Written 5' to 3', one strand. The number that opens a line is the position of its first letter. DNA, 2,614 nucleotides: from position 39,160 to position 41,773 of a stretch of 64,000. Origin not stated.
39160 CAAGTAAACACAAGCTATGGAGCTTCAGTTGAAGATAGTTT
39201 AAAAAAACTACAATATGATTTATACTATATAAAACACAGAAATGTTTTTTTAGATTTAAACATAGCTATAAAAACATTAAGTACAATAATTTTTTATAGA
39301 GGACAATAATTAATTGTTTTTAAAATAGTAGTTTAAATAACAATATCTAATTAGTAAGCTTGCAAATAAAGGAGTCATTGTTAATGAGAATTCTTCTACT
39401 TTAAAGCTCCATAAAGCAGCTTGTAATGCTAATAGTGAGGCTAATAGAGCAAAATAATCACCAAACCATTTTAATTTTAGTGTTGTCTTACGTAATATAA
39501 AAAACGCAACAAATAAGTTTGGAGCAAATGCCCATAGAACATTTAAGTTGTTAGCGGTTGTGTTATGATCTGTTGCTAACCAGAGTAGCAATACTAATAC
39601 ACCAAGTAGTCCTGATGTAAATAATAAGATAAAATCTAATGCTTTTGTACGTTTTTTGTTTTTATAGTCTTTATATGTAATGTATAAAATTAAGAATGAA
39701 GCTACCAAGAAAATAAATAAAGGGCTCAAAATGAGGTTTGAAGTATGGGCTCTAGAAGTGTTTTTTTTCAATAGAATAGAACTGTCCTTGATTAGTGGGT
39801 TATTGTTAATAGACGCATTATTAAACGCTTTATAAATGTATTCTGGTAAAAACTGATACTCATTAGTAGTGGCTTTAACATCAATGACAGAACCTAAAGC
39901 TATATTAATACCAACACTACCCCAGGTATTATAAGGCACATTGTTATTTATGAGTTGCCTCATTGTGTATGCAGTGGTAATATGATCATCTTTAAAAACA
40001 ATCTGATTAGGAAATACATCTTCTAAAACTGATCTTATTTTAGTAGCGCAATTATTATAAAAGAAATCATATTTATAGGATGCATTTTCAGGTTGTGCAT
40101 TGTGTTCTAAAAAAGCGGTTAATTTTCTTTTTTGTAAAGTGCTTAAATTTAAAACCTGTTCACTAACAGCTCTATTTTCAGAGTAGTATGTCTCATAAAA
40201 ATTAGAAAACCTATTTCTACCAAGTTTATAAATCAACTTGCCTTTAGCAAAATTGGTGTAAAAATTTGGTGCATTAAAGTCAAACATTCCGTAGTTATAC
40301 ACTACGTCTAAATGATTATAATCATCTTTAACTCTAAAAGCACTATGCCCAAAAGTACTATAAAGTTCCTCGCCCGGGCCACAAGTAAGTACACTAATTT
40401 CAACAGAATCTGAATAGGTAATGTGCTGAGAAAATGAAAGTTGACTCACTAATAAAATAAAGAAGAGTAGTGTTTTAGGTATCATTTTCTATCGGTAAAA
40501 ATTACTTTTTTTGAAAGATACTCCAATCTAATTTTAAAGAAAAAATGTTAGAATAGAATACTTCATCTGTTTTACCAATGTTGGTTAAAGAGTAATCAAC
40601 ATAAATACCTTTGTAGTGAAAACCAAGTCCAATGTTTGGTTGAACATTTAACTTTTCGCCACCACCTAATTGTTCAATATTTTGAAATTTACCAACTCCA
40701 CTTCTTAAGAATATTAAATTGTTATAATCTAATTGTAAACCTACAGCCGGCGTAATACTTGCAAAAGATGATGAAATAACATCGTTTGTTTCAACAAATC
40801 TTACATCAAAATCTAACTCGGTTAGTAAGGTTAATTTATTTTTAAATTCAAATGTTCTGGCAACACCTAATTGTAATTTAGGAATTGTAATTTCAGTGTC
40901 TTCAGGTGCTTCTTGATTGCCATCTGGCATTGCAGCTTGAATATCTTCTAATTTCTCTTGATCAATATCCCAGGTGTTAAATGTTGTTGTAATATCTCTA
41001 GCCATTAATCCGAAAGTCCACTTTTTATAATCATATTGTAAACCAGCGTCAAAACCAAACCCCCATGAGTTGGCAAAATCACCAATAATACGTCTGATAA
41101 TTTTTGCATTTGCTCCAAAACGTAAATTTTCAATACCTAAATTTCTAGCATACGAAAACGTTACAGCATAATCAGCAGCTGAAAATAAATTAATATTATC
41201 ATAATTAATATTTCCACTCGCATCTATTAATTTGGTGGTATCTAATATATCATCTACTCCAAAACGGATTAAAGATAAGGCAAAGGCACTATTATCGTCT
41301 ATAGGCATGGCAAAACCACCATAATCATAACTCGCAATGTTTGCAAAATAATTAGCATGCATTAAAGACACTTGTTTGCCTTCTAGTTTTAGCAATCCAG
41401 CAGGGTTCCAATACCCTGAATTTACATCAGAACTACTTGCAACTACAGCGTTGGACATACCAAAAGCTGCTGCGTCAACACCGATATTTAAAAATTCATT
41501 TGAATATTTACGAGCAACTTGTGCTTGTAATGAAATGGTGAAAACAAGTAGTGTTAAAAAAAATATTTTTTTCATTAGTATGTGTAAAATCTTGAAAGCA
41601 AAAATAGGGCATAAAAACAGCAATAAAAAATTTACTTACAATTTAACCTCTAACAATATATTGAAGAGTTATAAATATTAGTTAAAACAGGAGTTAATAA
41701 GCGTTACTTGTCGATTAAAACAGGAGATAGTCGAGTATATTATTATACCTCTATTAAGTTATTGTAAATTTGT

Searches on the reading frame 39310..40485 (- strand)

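Call 19: search_protein_families(library=pfam, proteins=[window:39310-40485:-], max_evalue=0.001)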
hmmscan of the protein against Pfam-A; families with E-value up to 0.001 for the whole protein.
window:39310-40485:- (391 aa): 2 families
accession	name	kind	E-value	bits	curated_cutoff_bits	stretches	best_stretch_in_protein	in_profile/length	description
PF25221.1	5TMH_Lnb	-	2.5e-27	96.1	25.2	1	250-387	4-139/144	Lnb transmembrane domain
PF13387.12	Lnb_N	-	4.3e-27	95.2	22.2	1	24-161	10-155/175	Lnb N-terminal periplasmic domain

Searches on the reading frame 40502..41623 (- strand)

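Call 19: search_protein_families(library=pfam, proteins=[window:40502-41623:-], max_evalue=0.001)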
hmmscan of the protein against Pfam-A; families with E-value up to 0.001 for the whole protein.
window:40502-41623:- (373 aa): 3 families
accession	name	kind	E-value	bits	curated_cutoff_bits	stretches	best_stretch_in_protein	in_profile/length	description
PF19572.5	PorV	-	4.6e-06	26.8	27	1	42-194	13-166/243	Type IX secretion system protein PorV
PF13729.12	TraF_2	-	0.00085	19.1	25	0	185-261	192-243/264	F plasmid transfer operon, TraF, protein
PF03349.22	Toluene_X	-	0.00093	18.2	29.7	0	30-88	4-58/421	Outer membrane protein transport protein (OMPP1/FadL/TodX)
